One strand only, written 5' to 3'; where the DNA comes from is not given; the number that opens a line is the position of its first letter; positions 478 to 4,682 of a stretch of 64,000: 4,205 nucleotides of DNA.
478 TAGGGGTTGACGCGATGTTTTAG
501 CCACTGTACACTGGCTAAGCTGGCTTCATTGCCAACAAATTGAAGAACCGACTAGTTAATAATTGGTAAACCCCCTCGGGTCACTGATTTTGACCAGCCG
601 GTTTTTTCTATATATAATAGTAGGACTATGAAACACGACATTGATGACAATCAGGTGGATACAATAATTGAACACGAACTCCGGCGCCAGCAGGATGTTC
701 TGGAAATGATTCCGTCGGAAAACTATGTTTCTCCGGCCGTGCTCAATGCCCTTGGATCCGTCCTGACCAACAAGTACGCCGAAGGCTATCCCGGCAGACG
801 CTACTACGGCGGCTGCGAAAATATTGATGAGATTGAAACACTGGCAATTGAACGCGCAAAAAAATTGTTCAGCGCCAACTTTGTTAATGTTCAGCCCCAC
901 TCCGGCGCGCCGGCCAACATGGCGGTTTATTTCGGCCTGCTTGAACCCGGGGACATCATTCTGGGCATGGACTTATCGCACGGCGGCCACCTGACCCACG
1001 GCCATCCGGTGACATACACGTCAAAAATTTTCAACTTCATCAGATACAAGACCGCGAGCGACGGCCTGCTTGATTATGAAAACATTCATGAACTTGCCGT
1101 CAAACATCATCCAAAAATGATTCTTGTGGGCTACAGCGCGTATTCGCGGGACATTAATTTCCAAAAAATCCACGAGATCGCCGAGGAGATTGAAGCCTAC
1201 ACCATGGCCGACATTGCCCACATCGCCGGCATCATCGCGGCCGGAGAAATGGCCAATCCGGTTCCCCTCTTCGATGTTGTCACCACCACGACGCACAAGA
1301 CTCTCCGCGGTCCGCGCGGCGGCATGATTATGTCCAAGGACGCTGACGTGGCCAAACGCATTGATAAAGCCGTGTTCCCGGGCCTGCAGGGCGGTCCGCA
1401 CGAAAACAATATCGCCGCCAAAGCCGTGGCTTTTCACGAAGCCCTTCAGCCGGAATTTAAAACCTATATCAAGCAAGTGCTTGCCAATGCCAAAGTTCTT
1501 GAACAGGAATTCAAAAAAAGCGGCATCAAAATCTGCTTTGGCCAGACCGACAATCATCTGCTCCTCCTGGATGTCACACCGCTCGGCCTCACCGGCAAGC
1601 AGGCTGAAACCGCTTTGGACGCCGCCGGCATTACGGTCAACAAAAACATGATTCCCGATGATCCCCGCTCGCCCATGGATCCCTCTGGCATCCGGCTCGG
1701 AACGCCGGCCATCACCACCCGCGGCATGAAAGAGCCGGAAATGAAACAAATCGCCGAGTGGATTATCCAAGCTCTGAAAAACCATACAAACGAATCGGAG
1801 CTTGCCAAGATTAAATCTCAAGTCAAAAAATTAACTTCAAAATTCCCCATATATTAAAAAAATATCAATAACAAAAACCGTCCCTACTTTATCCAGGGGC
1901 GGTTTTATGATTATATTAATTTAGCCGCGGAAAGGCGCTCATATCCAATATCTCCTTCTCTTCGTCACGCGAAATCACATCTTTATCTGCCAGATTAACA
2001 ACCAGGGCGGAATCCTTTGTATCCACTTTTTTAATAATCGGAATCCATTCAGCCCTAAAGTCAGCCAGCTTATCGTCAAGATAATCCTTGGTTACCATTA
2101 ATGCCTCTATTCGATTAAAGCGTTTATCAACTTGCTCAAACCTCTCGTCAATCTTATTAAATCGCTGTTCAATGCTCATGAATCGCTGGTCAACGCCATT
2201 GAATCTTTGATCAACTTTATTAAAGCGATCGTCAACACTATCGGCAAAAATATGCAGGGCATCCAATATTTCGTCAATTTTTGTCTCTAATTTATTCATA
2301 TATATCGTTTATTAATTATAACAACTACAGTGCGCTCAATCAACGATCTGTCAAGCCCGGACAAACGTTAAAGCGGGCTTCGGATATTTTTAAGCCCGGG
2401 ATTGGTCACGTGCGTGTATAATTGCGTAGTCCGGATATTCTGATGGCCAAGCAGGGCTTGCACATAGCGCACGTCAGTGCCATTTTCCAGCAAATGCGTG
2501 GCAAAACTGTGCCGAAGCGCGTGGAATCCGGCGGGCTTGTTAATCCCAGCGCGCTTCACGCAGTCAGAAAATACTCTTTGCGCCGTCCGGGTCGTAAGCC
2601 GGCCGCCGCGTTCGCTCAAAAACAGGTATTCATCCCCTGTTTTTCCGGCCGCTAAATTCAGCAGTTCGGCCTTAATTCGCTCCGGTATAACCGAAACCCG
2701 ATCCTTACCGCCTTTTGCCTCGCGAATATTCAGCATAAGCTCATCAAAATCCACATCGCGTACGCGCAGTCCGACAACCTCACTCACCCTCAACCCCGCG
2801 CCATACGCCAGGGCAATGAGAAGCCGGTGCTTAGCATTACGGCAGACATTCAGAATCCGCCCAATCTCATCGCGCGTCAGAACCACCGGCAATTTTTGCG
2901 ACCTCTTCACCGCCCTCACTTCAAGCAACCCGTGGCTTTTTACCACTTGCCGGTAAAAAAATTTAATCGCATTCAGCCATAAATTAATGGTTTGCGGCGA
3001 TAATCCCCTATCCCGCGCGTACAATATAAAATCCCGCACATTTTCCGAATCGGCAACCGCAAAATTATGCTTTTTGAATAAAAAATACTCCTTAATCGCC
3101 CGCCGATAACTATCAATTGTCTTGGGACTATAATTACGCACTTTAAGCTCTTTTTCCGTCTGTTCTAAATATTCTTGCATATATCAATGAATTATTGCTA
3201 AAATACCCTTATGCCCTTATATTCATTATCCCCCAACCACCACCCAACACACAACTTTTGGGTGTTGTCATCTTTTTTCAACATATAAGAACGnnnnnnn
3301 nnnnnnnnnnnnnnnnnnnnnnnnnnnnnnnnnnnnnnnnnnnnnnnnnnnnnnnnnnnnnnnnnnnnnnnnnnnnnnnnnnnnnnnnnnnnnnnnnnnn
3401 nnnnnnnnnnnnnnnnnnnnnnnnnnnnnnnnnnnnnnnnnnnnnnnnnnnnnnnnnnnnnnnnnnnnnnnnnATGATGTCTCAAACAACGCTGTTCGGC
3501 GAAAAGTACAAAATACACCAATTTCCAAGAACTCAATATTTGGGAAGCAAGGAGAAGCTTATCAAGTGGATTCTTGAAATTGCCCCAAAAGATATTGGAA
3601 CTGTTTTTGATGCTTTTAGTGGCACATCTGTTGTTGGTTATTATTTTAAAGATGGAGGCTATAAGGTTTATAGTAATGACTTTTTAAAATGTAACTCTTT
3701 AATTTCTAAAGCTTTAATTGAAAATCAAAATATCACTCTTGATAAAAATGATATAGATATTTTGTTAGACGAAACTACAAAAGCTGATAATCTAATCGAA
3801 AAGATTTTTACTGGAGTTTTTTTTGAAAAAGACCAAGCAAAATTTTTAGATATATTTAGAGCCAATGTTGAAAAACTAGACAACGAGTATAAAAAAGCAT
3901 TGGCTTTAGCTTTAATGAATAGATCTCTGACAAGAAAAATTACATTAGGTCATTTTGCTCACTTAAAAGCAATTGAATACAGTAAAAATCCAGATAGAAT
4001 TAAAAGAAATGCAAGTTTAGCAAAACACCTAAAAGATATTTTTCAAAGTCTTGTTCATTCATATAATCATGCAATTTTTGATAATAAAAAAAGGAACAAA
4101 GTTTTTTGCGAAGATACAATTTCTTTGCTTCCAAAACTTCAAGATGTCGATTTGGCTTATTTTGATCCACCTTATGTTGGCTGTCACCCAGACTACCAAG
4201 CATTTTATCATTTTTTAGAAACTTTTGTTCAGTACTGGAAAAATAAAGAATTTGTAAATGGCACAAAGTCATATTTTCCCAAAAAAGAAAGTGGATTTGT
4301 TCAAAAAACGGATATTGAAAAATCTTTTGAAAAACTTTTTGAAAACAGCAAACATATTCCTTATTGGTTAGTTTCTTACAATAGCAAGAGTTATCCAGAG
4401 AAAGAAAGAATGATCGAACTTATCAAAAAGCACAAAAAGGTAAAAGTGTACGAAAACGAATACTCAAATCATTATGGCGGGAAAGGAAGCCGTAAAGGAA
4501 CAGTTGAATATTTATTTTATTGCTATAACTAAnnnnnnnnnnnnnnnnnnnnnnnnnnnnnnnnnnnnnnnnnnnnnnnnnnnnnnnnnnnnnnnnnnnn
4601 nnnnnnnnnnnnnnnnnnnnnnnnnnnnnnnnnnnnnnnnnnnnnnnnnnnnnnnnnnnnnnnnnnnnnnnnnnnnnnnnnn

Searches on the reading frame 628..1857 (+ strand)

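Call 7: search_protein_families(library=pfam, proteins=[window:628-1857:+], max_evalue=0.01)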
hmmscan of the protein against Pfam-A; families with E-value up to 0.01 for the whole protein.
window:628-1857:+ (409 aa): 5 families
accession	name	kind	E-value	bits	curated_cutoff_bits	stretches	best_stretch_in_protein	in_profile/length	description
PF00464.25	SHMT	-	8.7e-158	525.5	27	1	6-379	4-399/399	Serine hydroxymethyltransferase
PF00155.27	Aminotran_1_2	-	5.9e-08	32.7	19.7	1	56-341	34-334/361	Aminotransferase class I and II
PF01212.27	Beta_elim_lyase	-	0.00034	20.5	27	1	89-333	52-239/288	Beta-eliminating lyase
PF01041.23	DegT_DnrJ_EryC1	-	0.0083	15.8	19.8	0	158-257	109-206/360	DegT/DnrJ/EryC1/StrS aminotransferase family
PF18878.5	PPE-PPW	-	0.0097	16.4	27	0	318-352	9-45/48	PPE-PPW subfamily C-terminal region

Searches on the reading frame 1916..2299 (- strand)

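Call 7: search_protein_families(library=pfam, proteins=[window:1916-2299:-], max_evalue=0.01)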
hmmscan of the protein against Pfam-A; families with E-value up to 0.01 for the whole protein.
window:1916-2299:- (127 aa): 3 families
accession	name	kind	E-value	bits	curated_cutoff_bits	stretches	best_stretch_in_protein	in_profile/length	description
PF16326.10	ABC_tran_CTD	-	0.0034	18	32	0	31-85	8-64/69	ABC transporter C-terminal domain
PF16043.11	DUF4795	-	0.0054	16.6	34.8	1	17-90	81-154/208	Domain of unknown function (DUF4795)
PF18982.5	JetA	-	0.0056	15.7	26.2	1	30-96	227-294/434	Wadjet protein JetA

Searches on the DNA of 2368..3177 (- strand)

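Call 41: search_rna_families(sources=[L026, L061], threshold=gathering)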
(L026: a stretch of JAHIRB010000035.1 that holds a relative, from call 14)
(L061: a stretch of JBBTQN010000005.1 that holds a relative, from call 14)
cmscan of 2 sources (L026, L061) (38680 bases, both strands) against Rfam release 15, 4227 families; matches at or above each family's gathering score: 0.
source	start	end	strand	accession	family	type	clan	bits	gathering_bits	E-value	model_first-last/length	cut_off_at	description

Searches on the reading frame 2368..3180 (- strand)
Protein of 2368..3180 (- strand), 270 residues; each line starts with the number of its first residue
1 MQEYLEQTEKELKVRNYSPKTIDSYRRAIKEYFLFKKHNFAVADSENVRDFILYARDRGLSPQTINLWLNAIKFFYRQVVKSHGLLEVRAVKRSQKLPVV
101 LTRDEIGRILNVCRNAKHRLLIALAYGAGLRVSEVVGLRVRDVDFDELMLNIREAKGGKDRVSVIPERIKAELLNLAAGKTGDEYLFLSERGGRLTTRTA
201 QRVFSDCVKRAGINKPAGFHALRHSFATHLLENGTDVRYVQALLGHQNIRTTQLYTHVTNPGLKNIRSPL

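Call 7: search_protein_families(library=pfam, proteins=[window:2368-3180:-], max_evalue=0.01)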
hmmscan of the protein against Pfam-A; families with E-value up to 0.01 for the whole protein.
window:2368-3180:- (270 aa): 4 families
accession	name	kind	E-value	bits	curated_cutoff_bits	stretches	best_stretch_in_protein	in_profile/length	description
PF00589.27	Phage_integrase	-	1.7e-43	148.8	27.1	1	100-259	2-169/172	Phage integrase family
PF13495.12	Phage_int_SAM_4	-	4.3e-15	56.3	27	1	5-81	2-80/85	Phage integrase, N-terminal SAM-like domain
PF02899.23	Phage_int_SAM_1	-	5.9e-09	36.5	22.3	1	14-78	11-78/83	Phage integrase, N-terminal SAM-like domain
PF13102.12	Phage_int_SAM_5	-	0.0011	19.7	22.3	1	3-82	8-85/98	Phage integrase SAM-like domain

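Call 8: search_protein_families(library=ncbifam, proteins=[window:2368-3180:-], max_evalue=0.01)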
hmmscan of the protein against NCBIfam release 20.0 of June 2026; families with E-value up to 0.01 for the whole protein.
window:2368-3180:- (270 aa): 12 families
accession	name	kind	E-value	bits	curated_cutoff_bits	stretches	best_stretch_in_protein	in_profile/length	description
NF040815.2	recomb_XerA_Arch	equivalog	6.8e-69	232.3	220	1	9-265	4-261/263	site-specific tyrosine recombinase/integron integrase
TIGR02249.1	integrase_gron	subfamily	1e-67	228.7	265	2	5-174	2-174/315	integron integrase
TIGR02224.1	recomb_XerC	equivalog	6.8e-58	196.4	335.15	1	14-265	10-284/295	tyrosine recombinase XerC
TIGR02225.1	recomb_XerD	equivalog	1.9e-55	188.3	329.6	1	12-266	7-282/290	site-specific tyrosine recombinase XerD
NF001399.0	PRK00283.1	subfamily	1.4e-50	172.2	279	1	15-266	20-291/300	tyrosine recombinase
NF011946.0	PRK15417.1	equivalog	1.3e-46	159.3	435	2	5-173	17-188/337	integron integrase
NF002331.0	PRK01287.1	subfamily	6.6e-37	127.3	371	1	5-266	30-320/365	site-specific tyrosine recombinase XerC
NF003462.0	PRK05084.1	equivalog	4e-22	78.4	267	1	121-264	200-350/360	tyrosine recombinase XerS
NF007371.0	PRK09871.1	subfamily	3.3e-21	75.7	222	1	116-257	26-173/198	tyrosine-type DNA invertase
NF007370.0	PRK09870.1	subfamily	9.2e-18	64.6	221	1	99-257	11-178/200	tyrosine-type DNA invertase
NF040693.1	recomb_GmtY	equivalog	4e-10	39.5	340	1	185-260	352-434/441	gamma-mobile-trio recombinase GmtY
NF002685.0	PRK02436.1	equivalog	4.2e-06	26.8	178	1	107-254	103-242/245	site-specific tyrosine recombinase XerD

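Call 14: find_related_loci(query=window:2368-3177:-, collection=genome_contigs, flank=10000)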
Query window:2368-3177:- (269 aa) in genome_contigs; peptide patterns used: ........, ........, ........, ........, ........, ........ (x = any residue, [..] = any of these).
409 stretches matched a pattern; 252 encode a relative of the query (tblastn E <= 1e-3); the best 80 are kept; 80 distinct loci.
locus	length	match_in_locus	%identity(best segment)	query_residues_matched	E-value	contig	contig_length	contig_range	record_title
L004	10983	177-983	60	1-269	5e-114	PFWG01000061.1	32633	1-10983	MAG: Candidatus Portnoybacteria bacterium CG_4_9_14_3_um_filter_43_11 CG_4_9_14_3_um_filter_150_scaffold_1539_c, whole g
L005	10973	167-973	60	1-269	3e-113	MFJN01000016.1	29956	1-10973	MAG: Candidatus Gottesmanbacteria bacterium RIFCSPHIGHO2_02_FULL_40_13 rifcsphigho2_02_scaffold_1993, whole genome shotg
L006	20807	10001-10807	59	1-269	2e-112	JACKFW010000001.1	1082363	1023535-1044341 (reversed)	MAG: Pseudomonadales bacterium isolate HK-STAS-PATE-15 HK-STAS-PATE-15_1, whole genome shotgun sequence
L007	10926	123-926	59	2-269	9e-112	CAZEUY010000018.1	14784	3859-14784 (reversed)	MAG TPA_asm: uncultured Candidatus Saccharibacteria bacterium isolate SRP178699_co2_75 genome assembly, contig: NODE_338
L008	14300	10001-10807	60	1-269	1e-111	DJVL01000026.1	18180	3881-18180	MAG TPA_asm: Patescibacteria group bacterium UBA6257 UBA6257_contig_82599, whole genome shotgun sequence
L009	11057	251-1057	61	1-269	3e-111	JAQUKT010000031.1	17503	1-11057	MAG: Actinomycetota bacterium isolate STD1_113 NODE_7578_length_17503_cov_3.196996_Sandtown_D1, whole genome shotgun seq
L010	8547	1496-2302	60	1-269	2e-111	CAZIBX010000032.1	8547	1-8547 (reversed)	MAG TPA_asm: uncultured Pseudomonadales bacterium isolate binchicken_co118_362 genome assembly, contig: NODE_10278_lengt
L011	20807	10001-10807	59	1-269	2e-111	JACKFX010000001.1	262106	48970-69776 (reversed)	MAG: Pseudomonadales bacterium isolate HK-STAS-PATE-16 HK-STAS-PATE-16_1, whole genome shotgun sequence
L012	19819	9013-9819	61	1-269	3e-111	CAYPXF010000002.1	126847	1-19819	MAG TPA_asm: uncultured Gammaproteobacteria bacterium isolate binchicken_co17_235 genome assembly, contig: NODE_365_leng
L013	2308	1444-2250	60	1-269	2e-116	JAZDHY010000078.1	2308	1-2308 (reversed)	MAG: bacterium isolate MEGAHIT-group-0.373 k141_14461037, whole genome shotgun sequence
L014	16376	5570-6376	59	1-269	7e-111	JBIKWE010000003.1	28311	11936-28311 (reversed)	MAG: Limisphaerales bacterium isolate ME2015-09-01_3300035663_group6_bin84 Rohwer_bin1528_scaffold_868_c1, whole genome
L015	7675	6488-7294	58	1-269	3e-110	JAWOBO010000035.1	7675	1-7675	MAG: Candidatus Omnitrophota bacterium isolate BLK3-3.bin.157 k191_2365837, whole genome shotgun sequence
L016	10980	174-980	59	1-269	2e-109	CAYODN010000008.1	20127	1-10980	MAG TPA_asm: uncultured Candidatus Peribacteria bacterium isolate SRP278314_co1_159 genome assembly, contig: NODE_3372_l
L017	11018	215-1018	58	2-269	2e-109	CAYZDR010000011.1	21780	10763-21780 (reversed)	MAG TPA_asm: uncultured Candidatus Saccharibacteria bacterium isolate binchicken_co332_114 genome assembly, contig: NODE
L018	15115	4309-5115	60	1-269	2e-109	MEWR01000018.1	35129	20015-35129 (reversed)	MAG: Candidatus Abawacabacteria bacterium RBG_16_42_10 RBG_16_scaffold_4407, whole genome shotgun sequence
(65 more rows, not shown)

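Call 33: search_solved_structures(query=window:2368-3177:-, max_evalue=1e-10, show_alignments=2)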
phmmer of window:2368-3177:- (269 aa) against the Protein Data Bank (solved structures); distinct sequences matched with E-value up to 1e-10: 8.
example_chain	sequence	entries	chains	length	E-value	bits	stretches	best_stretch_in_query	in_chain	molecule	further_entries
2a3v_A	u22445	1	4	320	1.6e-47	165.6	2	6-172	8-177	site-specific recombinase IntI4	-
4a8e_A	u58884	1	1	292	8.6e-43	150.1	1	13-264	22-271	PROBABLE TYROSINE RECOMBINASE XERC-LIKE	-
5hxy_A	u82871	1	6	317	7.7e-41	143.7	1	2-264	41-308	Tyrosine recombinase XerA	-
1a0p_A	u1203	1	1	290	6.2e-24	88.3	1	14-265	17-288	SITE-SPECIFIC RECOMBINASE XERD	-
5dcf_A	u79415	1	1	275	2e-20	76.8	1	116-265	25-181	Tyrosine recombinase XerD,DNA translocase FtsK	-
9i5v_14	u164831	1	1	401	3.1e-18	69.6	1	20-263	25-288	Ribosome-associated translation inhibitor RaiA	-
5jjv_A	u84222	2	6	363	2.6e-13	53.5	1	111-262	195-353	Tyrosine recombinase XerH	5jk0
5vfz_A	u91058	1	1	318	4.5e-12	49.4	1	85-259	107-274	Gp33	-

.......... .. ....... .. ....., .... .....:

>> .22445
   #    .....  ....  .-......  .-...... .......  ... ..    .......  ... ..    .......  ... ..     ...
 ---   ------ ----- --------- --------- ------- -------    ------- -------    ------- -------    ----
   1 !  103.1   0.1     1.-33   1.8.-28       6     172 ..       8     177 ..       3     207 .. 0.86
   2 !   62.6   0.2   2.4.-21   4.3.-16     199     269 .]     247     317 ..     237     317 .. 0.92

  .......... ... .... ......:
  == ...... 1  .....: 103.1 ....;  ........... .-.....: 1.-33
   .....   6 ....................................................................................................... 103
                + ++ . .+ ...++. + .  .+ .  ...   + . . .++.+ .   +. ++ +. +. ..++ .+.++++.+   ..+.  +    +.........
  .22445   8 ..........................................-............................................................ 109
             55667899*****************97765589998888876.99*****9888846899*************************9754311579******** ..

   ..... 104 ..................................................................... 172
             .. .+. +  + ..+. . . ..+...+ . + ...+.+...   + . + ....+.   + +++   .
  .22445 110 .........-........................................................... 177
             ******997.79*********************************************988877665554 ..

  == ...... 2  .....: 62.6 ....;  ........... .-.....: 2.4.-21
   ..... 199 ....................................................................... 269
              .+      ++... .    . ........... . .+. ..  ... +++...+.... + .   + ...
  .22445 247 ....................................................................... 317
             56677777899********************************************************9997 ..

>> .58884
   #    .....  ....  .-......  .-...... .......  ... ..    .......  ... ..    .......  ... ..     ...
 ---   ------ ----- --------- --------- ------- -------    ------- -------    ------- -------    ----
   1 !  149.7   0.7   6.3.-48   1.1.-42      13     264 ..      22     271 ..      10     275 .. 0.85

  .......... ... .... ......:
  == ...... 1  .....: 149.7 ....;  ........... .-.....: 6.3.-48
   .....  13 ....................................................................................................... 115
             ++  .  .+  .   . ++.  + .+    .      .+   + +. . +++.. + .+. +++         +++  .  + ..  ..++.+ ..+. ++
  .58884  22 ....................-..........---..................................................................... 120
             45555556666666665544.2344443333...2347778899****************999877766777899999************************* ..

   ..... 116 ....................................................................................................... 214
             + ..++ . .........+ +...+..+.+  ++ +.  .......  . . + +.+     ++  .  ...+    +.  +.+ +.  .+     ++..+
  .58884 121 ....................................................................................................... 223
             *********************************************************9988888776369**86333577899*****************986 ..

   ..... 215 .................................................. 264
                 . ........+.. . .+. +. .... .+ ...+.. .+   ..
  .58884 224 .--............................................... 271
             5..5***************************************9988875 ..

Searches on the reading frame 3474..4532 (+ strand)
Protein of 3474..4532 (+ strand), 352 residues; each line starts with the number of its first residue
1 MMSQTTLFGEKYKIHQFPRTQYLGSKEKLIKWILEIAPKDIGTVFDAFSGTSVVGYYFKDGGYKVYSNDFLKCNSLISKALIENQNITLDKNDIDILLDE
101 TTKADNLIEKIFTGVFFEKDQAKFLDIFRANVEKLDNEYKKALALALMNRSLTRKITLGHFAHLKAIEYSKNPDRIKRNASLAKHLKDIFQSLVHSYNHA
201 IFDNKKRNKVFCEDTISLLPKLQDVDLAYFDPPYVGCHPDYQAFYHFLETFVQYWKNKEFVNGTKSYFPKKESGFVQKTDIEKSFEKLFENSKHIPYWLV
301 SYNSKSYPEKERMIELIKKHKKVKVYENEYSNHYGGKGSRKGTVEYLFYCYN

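Call 7: search_protein_families(library=pfam, proteins=[window:3474-4532:+], max_evalue=0.01)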
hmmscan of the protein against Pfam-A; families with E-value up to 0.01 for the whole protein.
window:3474-4532:+ (352 aa): 1 family
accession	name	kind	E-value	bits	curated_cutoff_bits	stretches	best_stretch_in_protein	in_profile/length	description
PF02086.21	MethyltransfD12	-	1.5e-20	74.4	22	1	22-309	1-246/253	D12 class N6 adenine-specific DNA methyltransferase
